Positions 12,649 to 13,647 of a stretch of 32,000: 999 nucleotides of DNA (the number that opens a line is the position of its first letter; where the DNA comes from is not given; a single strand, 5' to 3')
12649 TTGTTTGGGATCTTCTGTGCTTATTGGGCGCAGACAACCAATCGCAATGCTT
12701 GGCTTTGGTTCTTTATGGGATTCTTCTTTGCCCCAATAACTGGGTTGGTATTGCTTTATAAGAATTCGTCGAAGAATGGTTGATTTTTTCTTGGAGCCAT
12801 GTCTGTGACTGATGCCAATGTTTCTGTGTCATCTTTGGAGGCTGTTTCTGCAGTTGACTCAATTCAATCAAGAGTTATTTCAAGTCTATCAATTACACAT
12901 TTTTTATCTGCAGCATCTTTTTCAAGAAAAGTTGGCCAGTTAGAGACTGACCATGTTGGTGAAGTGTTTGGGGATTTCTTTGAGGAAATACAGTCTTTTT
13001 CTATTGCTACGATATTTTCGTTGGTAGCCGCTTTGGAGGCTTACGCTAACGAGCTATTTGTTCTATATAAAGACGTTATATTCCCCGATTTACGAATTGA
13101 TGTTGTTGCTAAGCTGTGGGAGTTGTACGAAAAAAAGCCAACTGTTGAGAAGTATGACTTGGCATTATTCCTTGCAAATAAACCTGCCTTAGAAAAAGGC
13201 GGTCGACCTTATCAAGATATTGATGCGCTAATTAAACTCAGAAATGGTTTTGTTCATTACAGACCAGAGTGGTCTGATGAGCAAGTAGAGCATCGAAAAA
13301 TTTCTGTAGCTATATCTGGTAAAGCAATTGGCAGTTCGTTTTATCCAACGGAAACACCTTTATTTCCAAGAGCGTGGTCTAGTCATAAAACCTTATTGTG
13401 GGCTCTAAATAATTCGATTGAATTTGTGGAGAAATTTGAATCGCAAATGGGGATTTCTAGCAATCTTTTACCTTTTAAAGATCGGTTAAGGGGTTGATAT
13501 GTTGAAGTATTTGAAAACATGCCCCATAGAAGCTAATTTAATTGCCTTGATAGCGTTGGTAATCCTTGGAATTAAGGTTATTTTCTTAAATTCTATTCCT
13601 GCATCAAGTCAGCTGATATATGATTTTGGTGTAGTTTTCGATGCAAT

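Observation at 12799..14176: HEPN-motif protein coupled to a 2TM protein: candidate abortive-infection/toxin module at the island edge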

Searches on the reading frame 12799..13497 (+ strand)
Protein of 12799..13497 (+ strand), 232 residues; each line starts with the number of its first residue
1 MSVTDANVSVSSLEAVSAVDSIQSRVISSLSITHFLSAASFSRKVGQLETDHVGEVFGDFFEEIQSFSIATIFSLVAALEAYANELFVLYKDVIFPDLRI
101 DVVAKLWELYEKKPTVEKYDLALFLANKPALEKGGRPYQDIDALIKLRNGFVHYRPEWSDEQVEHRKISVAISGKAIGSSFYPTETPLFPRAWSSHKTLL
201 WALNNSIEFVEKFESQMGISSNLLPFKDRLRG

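Call 5: search_protein_families(library=pfam, proteins=[window:12799-13497:+], max_evalue=1)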
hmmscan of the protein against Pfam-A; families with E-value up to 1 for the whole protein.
window:12799-13497:+ (232 aa): 1 family
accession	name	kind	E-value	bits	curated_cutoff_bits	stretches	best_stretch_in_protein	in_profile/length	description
PF18735.6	HEPN_RiboL-PSP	-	0.21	11.9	28.4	0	134-153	143-158/191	RiboL-PSP-HEPN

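Call 6: search_protein_families(library=padloc, proteins=[window:12799-13497:+], max_evalue=1)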
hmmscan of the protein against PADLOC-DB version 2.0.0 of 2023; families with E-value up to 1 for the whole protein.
window:12799-13497:+ (232 aa): 1 family
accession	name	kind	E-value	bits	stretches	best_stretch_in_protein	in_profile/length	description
PDLC03820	RTasHEPN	-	0.046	11.9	1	70-166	6-102/148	DRT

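Call 7: search_protein_families(library=ncbifam, proteins=[window:12799-13497:+], max_evalue=1)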
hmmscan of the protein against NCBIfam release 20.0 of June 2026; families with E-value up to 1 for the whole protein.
window:12799-13497:+ (232 aa): 0 families

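Call 8: search_solved_structures(query=window:12799-13497:+, max_evalue=10, show_alignments=2)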
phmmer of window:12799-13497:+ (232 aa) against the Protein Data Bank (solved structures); distinct sequences matched with E-value up to 10: 0.

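Call 9: find_homologous_proteins(query=window:12799-13497:+, max_evalue=0.01)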
Query window:12799-13497:+ (232 aa): 64 proteins with E <= 0.01 among 641 candidates.
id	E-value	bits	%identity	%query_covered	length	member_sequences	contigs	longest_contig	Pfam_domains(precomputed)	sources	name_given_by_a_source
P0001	1.1e-136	472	93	99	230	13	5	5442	-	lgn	-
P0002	8.5e-131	453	90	99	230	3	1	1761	-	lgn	-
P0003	6.0e-117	407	80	99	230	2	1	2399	-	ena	-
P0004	1.0e-111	390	76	99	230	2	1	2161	-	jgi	-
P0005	1.9e-72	262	53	99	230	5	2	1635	-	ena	-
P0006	6.5e-71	257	54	96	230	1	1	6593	-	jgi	jgi:hypothetical protein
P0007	3.4e-69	251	53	97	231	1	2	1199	-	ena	-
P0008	9.3e-69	250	52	94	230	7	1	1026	-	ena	-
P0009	3.6e-66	241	52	91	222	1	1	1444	-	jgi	jgi:hypothetical protein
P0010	3.7e-66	241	47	97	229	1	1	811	-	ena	-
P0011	2.0e-65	239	54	88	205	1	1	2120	-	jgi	jgi:hypothetical protein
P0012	8.2e-65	237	50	91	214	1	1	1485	-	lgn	-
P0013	5.5e-64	234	47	96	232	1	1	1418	-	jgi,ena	jgi:hypothetical protein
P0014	1.2e-63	233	52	88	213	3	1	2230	-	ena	-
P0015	9.9e-63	230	46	96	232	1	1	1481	-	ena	-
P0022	1.6e-60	223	50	90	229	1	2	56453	-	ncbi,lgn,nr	ncbi:MAG: hypothetical protein M3436_01820 [Pseudomonadota bacterium]|nr:hypothetical protein [Pseud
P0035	8.8e-59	217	44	94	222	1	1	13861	-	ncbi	-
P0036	1.6e-58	216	52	81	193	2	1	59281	-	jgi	jgi:hypothetical protein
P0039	6.3e-58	214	44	99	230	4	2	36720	-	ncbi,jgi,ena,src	-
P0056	5.5e-46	175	42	85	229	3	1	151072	-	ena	-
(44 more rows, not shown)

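Call 14: find_encoding_contigs(protein=P0022, flank=6000, max_places=2)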
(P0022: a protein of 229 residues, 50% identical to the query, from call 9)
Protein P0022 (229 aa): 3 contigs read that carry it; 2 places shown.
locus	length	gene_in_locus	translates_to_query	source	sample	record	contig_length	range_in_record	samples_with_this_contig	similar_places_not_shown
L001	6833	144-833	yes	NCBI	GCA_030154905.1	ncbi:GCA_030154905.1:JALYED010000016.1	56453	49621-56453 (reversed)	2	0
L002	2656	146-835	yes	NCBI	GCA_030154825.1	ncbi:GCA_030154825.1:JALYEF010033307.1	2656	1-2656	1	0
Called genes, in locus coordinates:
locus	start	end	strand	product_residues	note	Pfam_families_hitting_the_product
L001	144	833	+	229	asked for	-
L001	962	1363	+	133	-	PF04828:GFA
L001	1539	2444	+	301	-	PF00561:Abhydrolase_1, PF12146:Hydrolase_4 (weak), PF12697:Abhydrolase_6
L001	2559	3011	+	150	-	PF00293:NUDIX, PF14815:NUDIX_4 (faint)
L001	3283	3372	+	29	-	-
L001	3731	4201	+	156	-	PF00903:Glyoxalase, PF18029:Glyoxalase_6 (faint), PF22656:At5g48480-like_N (faint)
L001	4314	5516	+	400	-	PF15902:Sortilin-Vps10 (faint), PF02012:BNR (faint)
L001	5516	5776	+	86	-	PF02597:ThiS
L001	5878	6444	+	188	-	-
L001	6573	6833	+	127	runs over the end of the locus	-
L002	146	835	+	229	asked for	-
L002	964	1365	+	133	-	PF04828:GFA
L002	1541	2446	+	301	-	PF00561:Abhydrolase_1, PF12146:Hydrolase_4 (weak), PF12697:Abhydrolase_6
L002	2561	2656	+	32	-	?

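Call 15: find_encoding_contigs(protein=P0036, flank=6000, max_places=2)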
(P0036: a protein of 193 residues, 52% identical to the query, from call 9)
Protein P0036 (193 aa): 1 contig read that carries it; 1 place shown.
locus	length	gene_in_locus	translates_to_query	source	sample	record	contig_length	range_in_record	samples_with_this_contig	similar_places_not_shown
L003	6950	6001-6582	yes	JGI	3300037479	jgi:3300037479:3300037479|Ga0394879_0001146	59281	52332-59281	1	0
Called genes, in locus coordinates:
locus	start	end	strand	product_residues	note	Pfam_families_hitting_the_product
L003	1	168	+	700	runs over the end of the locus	PF08448:PAS_4 (weak), PF13188:PAS_8 (weak), PF13426:PAS_9, PF00929:RNase_T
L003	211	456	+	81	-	-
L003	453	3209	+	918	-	PF00512:HisKA, PF02518:HATPase_c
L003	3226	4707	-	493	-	PF00571:CBS, PF03445:DUF294, PF10335:DUF294_C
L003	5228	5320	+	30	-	-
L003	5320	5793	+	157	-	-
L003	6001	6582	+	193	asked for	-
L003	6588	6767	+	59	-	-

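Call 16: find_encoding_contigs(protein=P0056, flank=7000, max_places=2)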
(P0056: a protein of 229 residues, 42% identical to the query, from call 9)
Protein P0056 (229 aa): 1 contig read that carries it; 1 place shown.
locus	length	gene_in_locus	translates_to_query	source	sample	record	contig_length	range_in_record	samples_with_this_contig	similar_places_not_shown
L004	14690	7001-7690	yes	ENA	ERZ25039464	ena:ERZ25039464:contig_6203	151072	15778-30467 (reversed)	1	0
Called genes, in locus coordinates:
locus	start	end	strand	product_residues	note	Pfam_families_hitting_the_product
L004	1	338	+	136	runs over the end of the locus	PF14234:DUF4336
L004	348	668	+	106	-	-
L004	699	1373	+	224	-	-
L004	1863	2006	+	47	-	-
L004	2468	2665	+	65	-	-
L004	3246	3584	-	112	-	-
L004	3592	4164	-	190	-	-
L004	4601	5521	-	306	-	-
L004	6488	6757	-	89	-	PF04226:Transgly_assoc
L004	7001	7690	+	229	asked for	-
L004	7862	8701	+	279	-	PF00872:Transposase_mut, PF10551:MULE (weak)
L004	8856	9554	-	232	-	-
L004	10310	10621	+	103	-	-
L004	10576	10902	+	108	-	-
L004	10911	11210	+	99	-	PF27806:HxsD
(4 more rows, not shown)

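Call 17: find_encoding_contigs(protein=P0039, flank=7000, max_places=3)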
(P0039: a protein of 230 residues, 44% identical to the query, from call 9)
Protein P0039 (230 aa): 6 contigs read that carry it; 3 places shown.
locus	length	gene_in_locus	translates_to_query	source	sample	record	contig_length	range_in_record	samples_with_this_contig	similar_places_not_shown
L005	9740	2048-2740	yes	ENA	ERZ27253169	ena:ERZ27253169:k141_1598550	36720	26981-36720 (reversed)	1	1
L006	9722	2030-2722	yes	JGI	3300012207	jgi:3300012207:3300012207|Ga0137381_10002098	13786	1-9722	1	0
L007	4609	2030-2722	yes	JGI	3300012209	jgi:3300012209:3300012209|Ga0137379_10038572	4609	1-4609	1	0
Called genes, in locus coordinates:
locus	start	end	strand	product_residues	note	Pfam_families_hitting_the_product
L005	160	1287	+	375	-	-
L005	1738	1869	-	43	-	-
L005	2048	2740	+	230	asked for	-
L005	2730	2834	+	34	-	-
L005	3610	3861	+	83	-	-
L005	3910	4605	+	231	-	-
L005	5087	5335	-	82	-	-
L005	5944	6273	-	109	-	PF04993:TfoX_N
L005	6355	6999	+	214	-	PF00730:HhH-GPD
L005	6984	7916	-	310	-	PF00004:AAA, PF07728:AAA_5 (weak), PF13401:AAA_22 (faint), PF17866:AAA_lid_6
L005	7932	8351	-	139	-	PF00101:RuBisCO_small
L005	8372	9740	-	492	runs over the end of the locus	PF02788:RuBisCO_large_N, PF00016:RuBisCO_large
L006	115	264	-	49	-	-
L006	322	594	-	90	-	-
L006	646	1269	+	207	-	-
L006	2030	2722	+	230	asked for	-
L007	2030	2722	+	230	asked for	-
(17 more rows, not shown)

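Call 18: find_encoding_contigs(protein=P0035, flank=7000, max_places=2)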
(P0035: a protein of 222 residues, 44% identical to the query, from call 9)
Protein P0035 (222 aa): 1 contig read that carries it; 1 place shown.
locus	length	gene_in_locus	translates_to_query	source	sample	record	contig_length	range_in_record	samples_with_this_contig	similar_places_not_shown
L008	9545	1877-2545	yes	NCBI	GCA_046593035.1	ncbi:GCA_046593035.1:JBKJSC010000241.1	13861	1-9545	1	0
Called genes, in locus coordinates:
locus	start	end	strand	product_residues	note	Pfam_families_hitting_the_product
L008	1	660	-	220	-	?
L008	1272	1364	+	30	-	-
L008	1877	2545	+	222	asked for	-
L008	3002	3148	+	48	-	-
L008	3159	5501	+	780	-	PF12161:HsdM_N, PF02384:N6_Mtase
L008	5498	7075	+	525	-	PF13271:DUF4062, PF13749:HATPase_c_4, PF21247:Fic-like_C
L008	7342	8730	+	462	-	PF01420:Methylase_S (faint)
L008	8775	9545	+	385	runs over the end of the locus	PF06114:Peptidase_M78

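Call 19: predict_structure(alignment_id=A1)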
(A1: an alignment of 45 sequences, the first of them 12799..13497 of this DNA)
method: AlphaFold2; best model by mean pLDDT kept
length: 232 residues; sequences in the alignment: 45
mean_pLDDT: 87.5   pTM: 0.83
mean pLDDT of the five models: 87.5, 87.1, 85.3, 85.3, 84.9
residues with pLDDT >= 90: 166; 70-90: 34; 50-70: 13; < 50: 19
segments of 3 or more residues with pLDDT < 50: 7-20
pLDDT, mean of each block of 10 residues (from residue 1): 46 41 67 97 98 95 98 98 90 85 91 95 94 95 96 74 87 94 93 97 97 95 91 83
secondary structure, 60 per line:
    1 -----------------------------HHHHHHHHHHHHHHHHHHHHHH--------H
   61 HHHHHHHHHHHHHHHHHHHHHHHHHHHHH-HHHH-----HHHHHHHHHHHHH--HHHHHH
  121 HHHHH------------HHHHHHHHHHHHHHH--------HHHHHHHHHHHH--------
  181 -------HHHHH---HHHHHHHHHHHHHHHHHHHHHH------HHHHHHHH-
elements in order: H30-51 H60-89 H91-94 H100-112 H115-125 H138-152 H161-172 H188-192 H196-217 H224-231
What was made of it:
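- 12799..13497 (+): Protein A: 232-aa all-alpha HEPN-like protein of an unannotated family, and the predicted RNase. AlphaFold pLDDT is 87.5 (call 19).
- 13021..13059 (+): Helix-2 motif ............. (residues 75-87), holding E80 (invariant) and N84/E85 (nearly invariant). The motif lies inside model helix 60-89 (call 19).
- The AlphaFold model has pLDDT 87.5 (call 19).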

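Call 23: fold_search(model_id=the predicted structure, library=pdb)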
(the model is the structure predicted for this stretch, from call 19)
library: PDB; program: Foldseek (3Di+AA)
matches with E <= 10: 279; with E <= 0.001: 0
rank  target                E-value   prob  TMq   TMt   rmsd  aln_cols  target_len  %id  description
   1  8sva_T                5.6e-01  0.14  0.14  0.16  14.9       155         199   21  Structure of the Rhodococcus sp. USK13 DarR-20 bp DNA complex (released 2023-11-01)
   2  8vyy_A                7.1e-01  0.18  0.21  0.20  18.1       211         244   14  The crystal structure of MarE in complex with its native substrate, beta-methyl-L-tryptophan (released 2025-04-02)
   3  5yep_C                7.4e-01  0.51  0.30  0.47  10.1       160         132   13  Crystal structure of SO_3166-SO_3165 from Shewanella oneidensis (released 2018-03-28)
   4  5e7x                  8.5e-01  0.12  0.17  0.23  20.7       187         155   17  Ligand binding domain 1 of Penicillium marneffei MP1 protein in complex with palmitic acid (released 2016-10-19)
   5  8i9a_C                8.9e-01  0.18  0.25  0.23  18.9       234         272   12  Structure of EP54-C3aR-Gq complex (released 2023-10-18)
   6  9qe1_E                1.2e+00  0.08  0.19  0.13  19.6       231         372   16  Neobacillus vireti Wadjet-II JetABC monomer (released 2025-06-25)
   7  8xdj_B                1.2e+00  0.47  0.32  0.47   6.9       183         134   10  Crystal structure of AMPylated HEPN toxin (released 2024-12-18)
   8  8r2s_A                1.3e+00  0.11  0.22  0.19  21.0       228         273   12  Heme-dependent l-tyrosine hydroxylase (TyrH) from Streptomyces sclerotialus: fourfold mutant (released 2024-12-18)
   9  8svd_E                1.3e+00  0.07  0.15  0.17  15.1       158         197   14  Structure of M. baixiangningiae DarR-DNA complex reveals novel dimer-of-dimers DNA binding (released 2023-11-01)
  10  5y44_A                1.4e+00  0.04  0.13  0.13  22.2       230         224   10  A novel moderator XD4 for bile acid receptor (released 2019-02-20)
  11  5xez_B                1.4e+00  0.13  0.23  0.12  20.8       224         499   15  Structure of the Full-length glucagon class B G protein-coupled receptor (released 2017-05-24)
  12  8sva_A                1.4e+00  0.07  0.13  0.15  14.9       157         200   19  Structure of the Rhodococcus sp. USK13 DarR-20 bp DNA complex (released 2023-11-01)
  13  4nqf_B                1.5e+00  0.16  0.22  0.31  11.9       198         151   12  Crystal structure of HEPN domain protein (released 2014-03-26)
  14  4p1n_A                1.6e+00  0.12  0.19  0.22  14.9       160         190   11  Crystal structure of Atg1-Atg13 complex (released 2014-05-07)
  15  9ca3_D                1.7e+00  0.12  0.22  0.21  17.0       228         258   12  Crystal structure of MarE C280S in complex with cyanide bound heme and its native substrate, beta-methyl-L-tryptophan (released 2025-04-02)
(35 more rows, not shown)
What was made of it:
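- On HEPN superfamily: Foldseek against the PDB places the HEPN toxins among the highest-probability matches (0.47-0.51, TM-score on target 0.47-0.55), but E-values are 0.7-3 (call 23).
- TM-scores normalised to the target are 0.47-0.55 (call 23).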

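Call 25: search_protein_families(library=pfam, alignment_id=A1, max_evalue=1)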
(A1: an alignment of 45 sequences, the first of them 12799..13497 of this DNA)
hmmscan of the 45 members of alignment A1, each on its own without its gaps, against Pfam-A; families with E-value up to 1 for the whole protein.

A. member 1, window:12799-13497:+ (232 aa): 1 family
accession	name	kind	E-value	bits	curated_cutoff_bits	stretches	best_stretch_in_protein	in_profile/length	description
PF18735.6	HEPN_RiboL-PSP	-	0.21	11.9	28.4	0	134-153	143-158/191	RiboL-PSP-HEPN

B. families by the number of members that match (of 45 scanned): 11 families
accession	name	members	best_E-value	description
PF13667.11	ThiC-associated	6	0.13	ThiC-associated domain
PF18735.6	HEPN_RiboL-PSP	5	0.034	RiboL-PSP-HEPN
PF14023.12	Bestrophin-like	1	0.038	Bestrophin-like domain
PF21581.3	SCD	1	0.06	Stromalin conservative domain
PF09753.14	Use1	1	0.06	Membrane fusion protein Use1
PF20784.2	DUF5575_C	1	0.084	DUF5575 C-terminal domain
PF17195.9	DUF5132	1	0.1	Protein of unknown function (DUF5132)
PF11950.13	DUF3467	1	0.16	Protein of unknown function (DUF3467)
PF08849.17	BrxA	1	0.18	BrxA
PF08828.15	DSX_dimer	1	0.18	Doublesex dimerisation domain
PF07168.17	Ureide_permease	1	0.21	Ureide permease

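Call 26: search_solved_structures(query=A1, max_evalue=10, show_alignments=3)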
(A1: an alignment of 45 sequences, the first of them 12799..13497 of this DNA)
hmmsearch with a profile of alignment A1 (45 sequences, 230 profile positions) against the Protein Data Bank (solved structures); distinct sequences matched with E-value up to 10: 3.
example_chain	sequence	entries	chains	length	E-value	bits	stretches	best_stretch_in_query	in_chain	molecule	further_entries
4k94_L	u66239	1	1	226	0.22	14.1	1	176-208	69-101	Fab19 heavy chain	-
4k9e_L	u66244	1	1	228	0.23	14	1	176-208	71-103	light chain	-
8oix_C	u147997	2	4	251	1.2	11.7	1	43-86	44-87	Proteasome subunit alpha type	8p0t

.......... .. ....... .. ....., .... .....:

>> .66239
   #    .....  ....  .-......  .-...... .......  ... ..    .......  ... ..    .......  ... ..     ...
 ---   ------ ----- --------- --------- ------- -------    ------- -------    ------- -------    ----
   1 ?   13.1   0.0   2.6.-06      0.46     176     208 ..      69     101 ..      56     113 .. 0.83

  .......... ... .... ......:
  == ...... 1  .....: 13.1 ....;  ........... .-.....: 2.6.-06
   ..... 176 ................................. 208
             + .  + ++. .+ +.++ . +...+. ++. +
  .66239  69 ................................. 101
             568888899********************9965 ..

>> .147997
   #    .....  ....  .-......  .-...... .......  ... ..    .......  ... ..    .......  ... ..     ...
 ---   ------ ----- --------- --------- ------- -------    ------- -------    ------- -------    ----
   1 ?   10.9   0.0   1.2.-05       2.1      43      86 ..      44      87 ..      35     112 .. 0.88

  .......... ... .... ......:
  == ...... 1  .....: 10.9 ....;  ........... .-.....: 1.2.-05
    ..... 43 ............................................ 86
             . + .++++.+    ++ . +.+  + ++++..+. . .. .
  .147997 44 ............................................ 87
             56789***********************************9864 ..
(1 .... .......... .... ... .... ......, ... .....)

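Call 31: find_homologous_proteins(query=A1, max_evalue=1)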
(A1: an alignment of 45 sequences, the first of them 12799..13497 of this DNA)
Query A1 (45 sequences) (232 aa, profile of the alignment): 230 proteins with E <= 1 among 8000 candidates; the best 120 are listed.
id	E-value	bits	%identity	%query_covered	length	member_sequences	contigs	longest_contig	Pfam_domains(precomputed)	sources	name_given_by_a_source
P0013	5.3e-108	378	47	96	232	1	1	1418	-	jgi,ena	jgi:hypothetical protein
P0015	1.2e-107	377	46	96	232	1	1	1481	-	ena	-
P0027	2.0e-105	369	47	97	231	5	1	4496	-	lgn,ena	-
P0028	2.9e-105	369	47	95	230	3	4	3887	-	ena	-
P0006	2.1e-104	366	54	96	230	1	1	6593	-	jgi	jgi:hypothetical protein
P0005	5.6e-104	365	53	99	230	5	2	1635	-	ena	-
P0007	1.8e-103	363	53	97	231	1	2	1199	-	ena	-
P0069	2.7e-103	362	46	92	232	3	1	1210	-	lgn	-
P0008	3.5e-103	362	52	94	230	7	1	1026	-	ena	-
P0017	8.4e-103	361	48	100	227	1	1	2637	-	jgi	jgi:hypothetical protein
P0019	2.4e-102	359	49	87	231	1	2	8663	-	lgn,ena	-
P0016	2.4e-102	359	52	88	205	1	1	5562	-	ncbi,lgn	-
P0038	2.9e-102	359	44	95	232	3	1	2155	-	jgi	-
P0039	2.9e-102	359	44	99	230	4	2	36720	-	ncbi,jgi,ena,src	-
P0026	3.3e-102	359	47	99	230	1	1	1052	-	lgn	-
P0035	7.8e-102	358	44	94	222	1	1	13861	-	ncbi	-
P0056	8.2e-93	328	42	85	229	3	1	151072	-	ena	-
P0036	5.6e-88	312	52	81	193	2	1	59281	-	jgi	jgi:hypothetical protein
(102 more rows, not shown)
